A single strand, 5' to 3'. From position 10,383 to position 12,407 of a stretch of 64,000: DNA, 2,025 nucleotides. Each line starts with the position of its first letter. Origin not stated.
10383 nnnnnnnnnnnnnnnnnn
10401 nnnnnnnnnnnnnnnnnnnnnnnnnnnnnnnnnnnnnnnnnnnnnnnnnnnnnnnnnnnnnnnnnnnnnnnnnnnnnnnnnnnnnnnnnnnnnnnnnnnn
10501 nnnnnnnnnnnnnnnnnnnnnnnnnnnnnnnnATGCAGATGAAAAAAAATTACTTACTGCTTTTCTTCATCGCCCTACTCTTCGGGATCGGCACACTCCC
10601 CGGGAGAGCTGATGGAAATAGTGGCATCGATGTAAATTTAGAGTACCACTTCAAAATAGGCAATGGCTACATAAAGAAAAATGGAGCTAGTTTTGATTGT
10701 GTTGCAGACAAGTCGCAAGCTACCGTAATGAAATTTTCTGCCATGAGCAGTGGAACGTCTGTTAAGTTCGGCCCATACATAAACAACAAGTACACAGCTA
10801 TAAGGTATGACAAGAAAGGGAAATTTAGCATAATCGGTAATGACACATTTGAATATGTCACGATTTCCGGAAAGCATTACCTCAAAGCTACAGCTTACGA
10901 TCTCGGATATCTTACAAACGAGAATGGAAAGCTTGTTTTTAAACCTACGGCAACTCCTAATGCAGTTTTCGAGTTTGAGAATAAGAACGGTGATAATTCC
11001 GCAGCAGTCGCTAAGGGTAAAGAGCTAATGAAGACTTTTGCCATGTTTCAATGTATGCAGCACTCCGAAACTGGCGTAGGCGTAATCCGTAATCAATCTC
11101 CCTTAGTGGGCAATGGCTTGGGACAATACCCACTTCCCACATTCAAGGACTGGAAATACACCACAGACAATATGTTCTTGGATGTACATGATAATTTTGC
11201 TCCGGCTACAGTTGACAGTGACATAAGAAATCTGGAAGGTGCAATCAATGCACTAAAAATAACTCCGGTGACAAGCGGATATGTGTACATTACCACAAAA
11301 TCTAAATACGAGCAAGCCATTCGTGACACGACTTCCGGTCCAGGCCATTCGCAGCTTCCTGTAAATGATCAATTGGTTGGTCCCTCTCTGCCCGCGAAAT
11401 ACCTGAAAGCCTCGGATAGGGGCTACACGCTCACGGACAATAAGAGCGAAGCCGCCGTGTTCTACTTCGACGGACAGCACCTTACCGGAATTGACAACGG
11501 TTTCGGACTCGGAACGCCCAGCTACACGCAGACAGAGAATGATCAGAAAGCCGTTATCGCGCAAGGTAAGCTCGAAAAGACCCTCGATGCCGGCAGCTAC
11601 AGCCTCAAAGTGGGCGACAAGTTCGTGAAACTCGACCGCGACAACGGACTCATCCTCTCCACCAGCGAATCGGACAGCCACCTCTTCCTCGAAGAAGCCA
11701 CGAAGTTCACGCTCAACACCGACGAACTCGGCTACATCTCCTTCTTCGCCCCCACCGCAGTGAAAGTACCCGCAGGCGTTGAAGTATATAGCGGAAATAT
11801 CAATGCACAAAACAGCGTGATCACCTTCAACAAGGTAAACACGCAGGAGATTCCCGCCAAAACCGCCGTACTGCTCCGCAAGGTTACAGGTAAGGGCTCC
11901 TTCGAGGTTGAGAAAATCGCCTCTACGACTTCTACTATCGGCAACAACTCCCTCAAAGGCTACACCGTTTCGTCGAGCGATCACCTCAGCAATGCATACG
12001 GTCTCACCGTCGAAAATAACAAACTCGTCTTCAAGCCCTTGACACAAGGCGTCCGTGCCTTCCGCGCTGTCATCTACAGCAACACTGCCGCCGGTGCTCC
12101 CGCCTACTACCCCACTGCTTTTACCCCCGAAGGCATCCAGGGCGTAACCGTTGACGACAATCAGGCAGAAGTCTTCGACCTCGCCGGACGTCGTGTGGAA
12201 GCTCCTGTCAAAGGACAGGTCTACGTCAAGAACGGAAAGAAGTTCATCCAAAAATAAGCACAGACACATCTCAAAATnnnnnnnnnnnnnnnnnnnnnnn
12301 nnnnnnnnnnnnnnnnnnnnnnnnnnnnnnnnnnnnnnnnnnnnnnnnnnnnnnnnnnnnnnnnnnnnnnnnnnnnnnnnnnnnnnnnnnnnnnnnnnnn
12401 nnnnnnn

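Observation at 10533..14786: Tandemly duplicated two-gene cassette: T9SS cargo protein plus a conserved small acidic ORF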

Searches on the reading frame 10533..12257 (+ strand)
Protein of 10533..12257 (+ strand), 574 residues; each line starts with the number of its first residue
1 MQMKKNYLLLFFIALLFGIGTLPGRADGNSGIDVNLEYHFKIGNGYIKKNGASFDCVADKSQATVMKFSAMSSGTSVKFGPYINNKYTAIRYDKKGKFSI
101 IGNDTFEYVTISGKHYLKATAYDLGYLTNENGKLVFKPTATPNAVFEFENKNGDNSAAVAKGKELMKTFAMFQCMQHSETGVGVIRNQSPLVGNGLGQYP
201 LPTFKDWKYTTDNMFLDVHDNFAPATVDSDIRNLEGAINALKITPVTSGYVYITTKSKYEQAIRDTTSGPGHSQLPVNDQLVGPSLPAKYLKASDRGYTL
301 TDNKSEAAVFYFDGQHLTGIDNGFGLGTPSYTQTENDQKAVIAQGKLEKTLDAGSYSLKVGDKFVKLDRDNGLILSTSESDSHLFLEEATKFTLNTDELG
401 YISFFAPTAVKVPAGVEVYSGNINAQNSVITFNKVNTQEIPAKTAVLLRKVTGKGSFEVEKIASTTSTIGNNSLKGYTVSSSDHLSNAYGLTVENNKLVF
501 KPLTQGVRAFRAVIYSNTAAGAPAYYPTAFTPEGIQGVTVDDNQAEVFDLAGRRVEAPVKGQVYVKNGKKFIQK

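Call 6: search_protein_families(library=pfam, proteins=[window:10533-12257:+], max_evalue=1)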
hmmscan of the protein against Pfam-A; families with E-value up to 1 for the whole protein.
window:10533-12257:+ (574 aa): 1 family
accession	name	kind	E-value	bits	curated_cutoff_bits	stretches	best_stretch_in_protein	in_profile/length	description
PF25485.1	DUF7908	-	0.086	13.5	27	1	290-334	23-61/134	Domain of unknown function (DUF7908)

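Call 7: search_protein_families(library=ncbifam, proteins=[window:10533-12257:+], max_evalue=1)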
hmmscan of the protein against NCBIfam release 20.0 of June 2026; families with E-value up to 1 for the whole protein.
window:10533-12257:+ (574 aa): 0 families
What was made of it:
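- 10533..12257 (+): Cargo A: 574-aa secreted protein with an N-terminal signal peptide, a passenger, module X, a linker and a short T9SS CTD. No Pfam or NCBIfam hit (calls 6, 7).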

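Call 29: find_homologous_proteins(query=window:10533-12254:+, max_evalue=0.001)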
Query window:10533-12254:+ (574 aa): 1156 proteins with E <= 0.001 among 8000 candidates; the best 120 are listed.
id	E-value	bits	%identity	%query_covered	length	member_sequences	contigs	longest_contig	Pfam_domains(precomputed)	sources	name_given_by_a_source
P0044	0.0e+0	1284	100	100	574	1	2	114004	-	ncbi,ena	-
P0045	0.0e+0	1282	100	100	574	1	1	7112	-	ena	-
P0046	0.0e+0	1279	100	100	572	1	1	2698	-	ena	-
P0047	0.0e+0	1270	99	100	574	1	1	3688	-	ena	-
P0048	0.0e+0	1254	98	100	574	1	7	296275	-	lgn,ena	-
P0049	0.0e+0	1253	98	100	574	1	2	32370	-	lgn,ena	-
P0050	0.0e+0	1252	98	100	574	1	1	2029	-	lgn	-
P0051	0.0e+0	1248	97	100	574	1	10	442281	-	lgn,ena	-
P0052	0.0e+0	1244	97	100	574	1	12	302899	-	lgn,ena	-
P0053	0.0e+0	1241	97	100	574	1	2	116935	-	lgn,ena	-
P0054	0.0e+0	1240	97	100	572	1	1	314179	-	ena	-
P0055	0.0e+0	1239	97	100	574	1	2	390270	-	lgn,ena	-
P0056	0.0e+0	1238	97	100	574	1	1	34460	-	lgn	-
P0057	0.0e+0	1238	97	100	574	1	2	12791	-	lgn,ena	-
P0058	0.0e+0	1238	97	100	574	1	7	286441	-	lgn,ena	-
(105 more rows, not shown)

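Call 30: search_solved_structures(query=window:10533-12254:+, max_evalue=1)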
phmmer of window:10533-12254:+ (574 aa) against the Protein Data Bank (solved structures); distinct sequences matched with E-value up to 1: 1.
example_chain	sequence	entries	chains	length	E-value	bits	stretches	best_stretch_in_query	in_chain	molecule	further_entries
4kca_A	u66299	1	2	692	0.023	16.6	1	467-572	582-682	Endo-1,5-alpha-L-arabinanase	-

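Call 36: find_related_loci(query=A3, collection=genome_contigs, flank=4000)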
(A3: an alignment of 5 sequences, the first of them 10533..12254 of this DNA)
Query A3 (574 aa) in genome_contigs; peptide patterns used: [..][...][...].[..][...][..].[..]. (x = any residue, [..] = any of these).
357 stretches matched a pattern; 76 encode a relative of the query (tblastn E <= 1e-3); 76 distinct loci.
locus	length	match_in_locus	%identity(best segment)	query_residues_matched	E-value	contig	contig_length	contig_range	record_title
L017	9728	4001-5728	52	2-574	5e-173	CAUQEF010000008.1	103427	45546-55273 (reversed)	MAG TPA_asm: uncultured Prevotellaceae bacterium isolate ERR9968738_bin.20_MetaWRAP_v1.3_MAG genome assembly, contig: ER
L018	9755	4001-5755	51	1-574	3e-165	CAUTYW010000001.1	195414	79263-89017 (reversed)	MAG TPA_asm: uncultured Prevotellaceae bacterium isolate ERR10228845_bin.1_MetaWRAP_v1.3_MAG genome assembly, contig: ER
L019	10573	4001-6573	50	1-574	2e-156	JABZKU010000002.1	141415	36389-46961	MAG: Prevotellaceae bacterium isolate JCVI_44_bin.38 NODE_12_length_141415_cov_24.773967, whole genome shotgun sequence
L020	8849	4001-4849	29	280-573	1e-22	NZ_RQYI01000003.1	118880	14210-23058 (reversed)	Alloprevotella sp. OH1205_COT-284 scaffold_2, whole genome shotgun sequence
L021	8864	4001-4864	30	299-574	7e-22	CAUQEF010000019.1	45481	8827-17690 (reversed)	MAG TPA_asm: uncultured Prevotellaceae bacterium isolate ERR9968738_bin.20_MetaWRAP_v1.3_MAG genome assembly, contig: ER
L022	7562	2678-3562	29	289-574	9e-21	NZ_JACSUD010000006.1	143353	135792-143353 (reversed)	Alloprevotella sp. Lung230 contig00006, whole genome shotgun sequence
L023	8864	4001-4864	28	299-574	4e-17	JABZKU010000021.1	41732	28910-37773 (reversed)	MAG: Prevotellaceae bacterium isolate JCVI_44_bin.38 NODE_186_length_41732_cov_24.159752, whole genome shotgun sequence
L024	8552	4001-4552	33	392-572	2e-16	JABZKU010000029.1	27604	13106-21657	MAG: Prevotellaceae bacterium isolate JCVI_44_bin.38 NODE_370_length_27604_cov_18.314458, whole genome shotgun sequence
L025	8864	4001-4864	28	299-574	2e-16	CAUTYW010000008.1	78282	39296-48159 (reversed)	MAG TPA_asm: uncultured Prevotellaceae bacterium isolate ERR10228845_bin.1_MetaWRAP_v1.3_MAG genome assembly, contig: ER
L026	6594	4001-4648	30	367-573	1e-12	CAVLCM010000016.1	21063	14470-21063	bacterium isolate G02639-L1_cleanbin_000008 genome assembly, contig: Spades_G02639-L1_contig_874, whole genome shotgun s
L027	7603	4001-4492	33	415-574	6e-10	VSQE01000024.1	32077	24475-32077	MAG: Prevotellamassilia sp. isolate SC1164_S17_bin.5 SC1164_S17_SC1164_S17_bin.5_contig_24, whole genome shotgun sequenc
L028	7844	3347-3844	32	423-574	3e-9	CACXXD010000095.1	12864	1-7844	MAG: uncultured Prevotellaceae bacterium isolate RUG11679 genome assembly, contig: RUG11679_asm_95, whole genome shotgun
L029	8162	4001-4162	50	521-574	5e-9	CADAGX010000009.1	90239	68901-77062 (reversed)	MAG: uncultured Bacteroidales bacterium isolate RUG13285 genome assembly, contig: RUG13285_asm_9, whole genome shotgun s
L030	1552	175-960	26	346-574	1e-8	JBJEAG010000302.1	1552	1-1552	MAG: Alloprevotella sp. isolate LOHA08_bin.009 NODE_55585_length_1552_cov_4.217101, whole genome shotgun sequence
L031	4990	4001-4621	26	368-574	4e-8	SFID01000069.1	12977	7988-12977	MAG: Bacteroidales bacterium isolate W1P18.013 Contig1515, whole genome shotgun sequence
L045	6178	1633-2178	28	403-572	1e-6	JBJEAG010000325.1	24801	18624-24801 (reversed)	MAG: Alloprevotella sp. isolate LOHA08_bin.009 NODE_645_length_24801_cov_7.467389, whole genome shotgun sequence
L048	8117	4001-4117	49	536-574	2e-6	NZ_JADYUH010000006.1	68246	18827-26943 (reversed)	Prevotellamassilia timonensis strain An873 An873_NODE_6_length_68246_cov_31.057119_pilon, whole genome shotgun sequence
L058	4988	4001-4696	30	358-574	4e-11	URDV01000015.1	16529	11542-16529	uncultured Prevotella sp. isolate UMGS903 genome assembly, contig: NODE_291_length_16529_cov_6.98343, whole genome shotg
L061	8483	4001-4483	25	415-574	3e-5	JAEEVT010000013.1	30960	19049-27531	MAG: Prevotella sp. isolate Tb.RUG.460 NODE_5694_length_30960_cov_1.507378, whole genome shotgun sequence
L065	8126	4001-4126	51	532-574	4e-5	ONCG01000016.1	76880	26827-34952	uncultured Prevotellaceae bacterium isolate RUG178 genome assembly, contig: scaffold_277, whole genome shotgun sequence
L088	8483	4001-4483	28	430-574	2e-4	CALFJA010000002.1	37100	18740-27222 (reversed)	MAG TPA_asm: uncultured Prevotellaceae bacterium isolate ERR1278104_bin.57_CONCOCT_v1.1_MAG genome assembly, contig: ERZ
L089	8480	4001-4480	29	414-574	2e-4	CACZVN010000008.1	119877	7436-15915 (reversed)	MAG: uncultured Prevotellaceae bacterium isolate RUG12989 genome assembly, contig: RUG12989_asm_8, whole genome shotgun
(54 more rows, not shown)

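Call 42: search_protein_families(library=pfam, proteins=[L020:2849-4849:+, L027:2099-4492:+, L031:2855-4621:+, L045:970-2184:+, L048:2900-4117:+, L058:2861-4696:+, L061:1895-4483:+, L065:2585-4126:+, L088:2162-4483:+, L089:2258-4480:+], max_evalue=0.01)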
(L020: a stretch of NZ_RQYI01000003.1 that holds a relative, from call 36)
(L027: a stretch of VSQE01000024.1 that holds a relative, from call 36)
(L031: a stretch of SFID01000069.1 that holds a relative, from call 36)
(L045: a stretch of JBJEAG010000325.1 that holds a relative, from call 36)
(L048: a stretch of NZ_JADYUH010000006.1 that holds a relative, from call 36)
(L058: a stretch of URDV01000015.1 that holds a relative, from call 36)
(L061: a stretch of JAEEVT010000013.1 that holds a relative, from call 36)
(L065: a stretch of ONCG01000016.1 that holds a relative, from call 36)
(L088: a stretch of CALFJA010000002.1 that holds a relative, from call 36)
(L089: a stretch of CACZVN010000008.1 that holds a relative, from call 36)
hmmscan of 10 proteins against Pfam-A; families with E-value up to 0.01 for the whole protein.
L020:2849-4849:+ (667 aa): 1 family
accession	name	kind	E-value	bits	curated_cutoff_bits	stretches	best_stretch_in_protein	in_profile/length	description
PF06268.19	Fascin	-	0.00096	19.7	23.1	0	381-432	33-83/108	Fascin domain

L027:2099-4492:+ (798 aa): 1 family
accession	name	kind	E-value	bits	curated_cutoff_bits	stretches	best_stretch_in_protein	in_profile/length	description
PF14200.12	RicinB_lectin_2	-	3.4e-06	28.1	25.6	0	505-572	4-70/89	Ricin-type beta-trefoil lectin domain-like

L031:2855-4621:+ (589 aa): 0 families

L045:970-2184:+ (405 aa): 0 families

L048:2900-4117:+ (406 aa): 0 families

L058:2861-4696:+ (612 aa): 0 families

L061:1895-4483:+ (863 aa): 3 families
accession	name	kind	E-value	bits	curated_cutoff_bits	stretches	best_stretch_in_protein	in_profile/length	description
PF18998.6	Flg_new_2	-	4.3e-13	49.5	23.6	1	156-230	2-72/73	Divergent InlB B-repeat domain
PF02368.24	Big_2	-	4.4e-06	27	22.8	1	472-521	12-65/79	Bacterial Ig-like domain (group 2)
PF22359.2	Big-like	-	0.01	16.5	27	0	492-523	3-34/48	Bacterial Ig-like domain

L065:2585-4126:+ (514 aa): 2 families
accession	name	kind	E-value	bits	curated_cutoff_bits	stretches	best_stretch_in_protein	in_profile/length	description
PF13306.12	LRR_5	-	5.6e-55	185.1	27.7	2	69-196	3-126/127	BspA type Leucine rich repeat region (6 copies)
PF13855.12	LRR_8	-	3.4e-07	30.4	27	0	227-270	12-56/61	Leucine rich repeat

L088:2162-4483:+ (774 aa): 1 family
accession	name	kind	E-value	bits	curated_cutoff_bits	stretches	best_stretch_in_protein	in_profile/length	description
PF22058.2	X25_BaPul_like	-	0.00018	22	27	1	488-556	16-81/87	Pullulanase X25 domain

L089:2258-4480:+ (741 aa): 1 family
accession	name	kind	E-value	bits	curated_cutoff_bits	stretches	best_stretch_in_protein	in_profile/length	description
PF20585.4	Pectate_lyase_5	-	0.005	17.4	24.3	0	35-151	3-121/126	Putative pectate lyase-like adhesive domain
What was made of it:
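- Passengers differ: LRR, ricin-type lectin, Ig-like, InlB-repeat (call 42).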

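Call 43: search_protein_families(library=ncbifam, proteins=[L020:2849-4849:+, L027:2099-4492:+, L031:2855-4621:+, L045:970-2184:+, L048:2900-4117:+, L058:2861-4696:+, L061:1895-4483:+, L065:2585-4126:+, L088:2162-4483:+, L089:2258-4480:+], max_evalue=0.01)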
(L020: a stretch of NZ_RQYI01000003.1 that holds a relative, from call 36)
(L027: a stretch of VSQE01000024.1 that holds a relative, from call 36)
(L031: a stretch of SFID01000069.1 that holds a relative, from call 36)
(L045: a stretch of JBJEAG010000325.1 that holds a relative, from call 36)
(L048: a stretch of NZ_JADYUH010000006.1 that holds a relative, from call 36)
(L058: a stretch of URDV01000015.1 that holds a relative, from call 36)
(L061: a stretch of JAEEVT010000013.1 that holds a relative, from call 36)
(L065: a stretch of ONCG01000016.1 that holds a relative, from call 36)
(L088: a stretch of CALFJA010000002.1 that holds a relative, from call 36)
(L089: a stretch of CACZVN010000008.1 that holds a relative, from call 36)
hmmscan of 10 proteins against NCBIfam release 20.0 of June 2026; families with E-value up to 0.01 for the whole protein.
L020:2849-4849:+ (667 aa): 0 families

L027:2099-4492:+ (798 aa): 0 families

L031:2855-4621:+ (589 aa): 0 families

L045:970-2184:+ (405 aa): 0 families

L048:2900-4117:+ (406 aa): 0 families

L058:2861-4696:+ (612 aa): 0 families

L061:1895-4483:+ (863 aa): 1 family
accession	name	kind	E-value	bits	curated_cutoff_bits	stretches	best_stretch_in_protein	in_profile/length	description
TIGR02543.1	List_Bact_rpt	repeat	0.00018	21.8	20.95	1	187-231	3-44/44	TIGR02543 family repeat protein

L065:2585-4126:+ (514 aa): 2 families
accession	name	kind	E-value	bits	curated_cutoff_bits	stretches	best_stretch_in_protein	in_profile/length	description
NF047961.1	adhesin_HupY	equivalog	6.7e-22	77.4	1250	3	142-208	181-245/978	leucine-rich repeat adhesin HupY/LrrG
NF045861.1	glide_Gli349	exception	8.4e-10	35.9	1750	1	39-121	2660-2742/3169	gliding machinery surface structure protein Gli349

L088:2162-4483:+ (774 aa): 0 families

L089:2258-4480:+ (741 aa): 0 families
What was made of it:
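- Passengers are unrelated adhesin-like domains with no toxin hits (calls 6, 42, 43).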
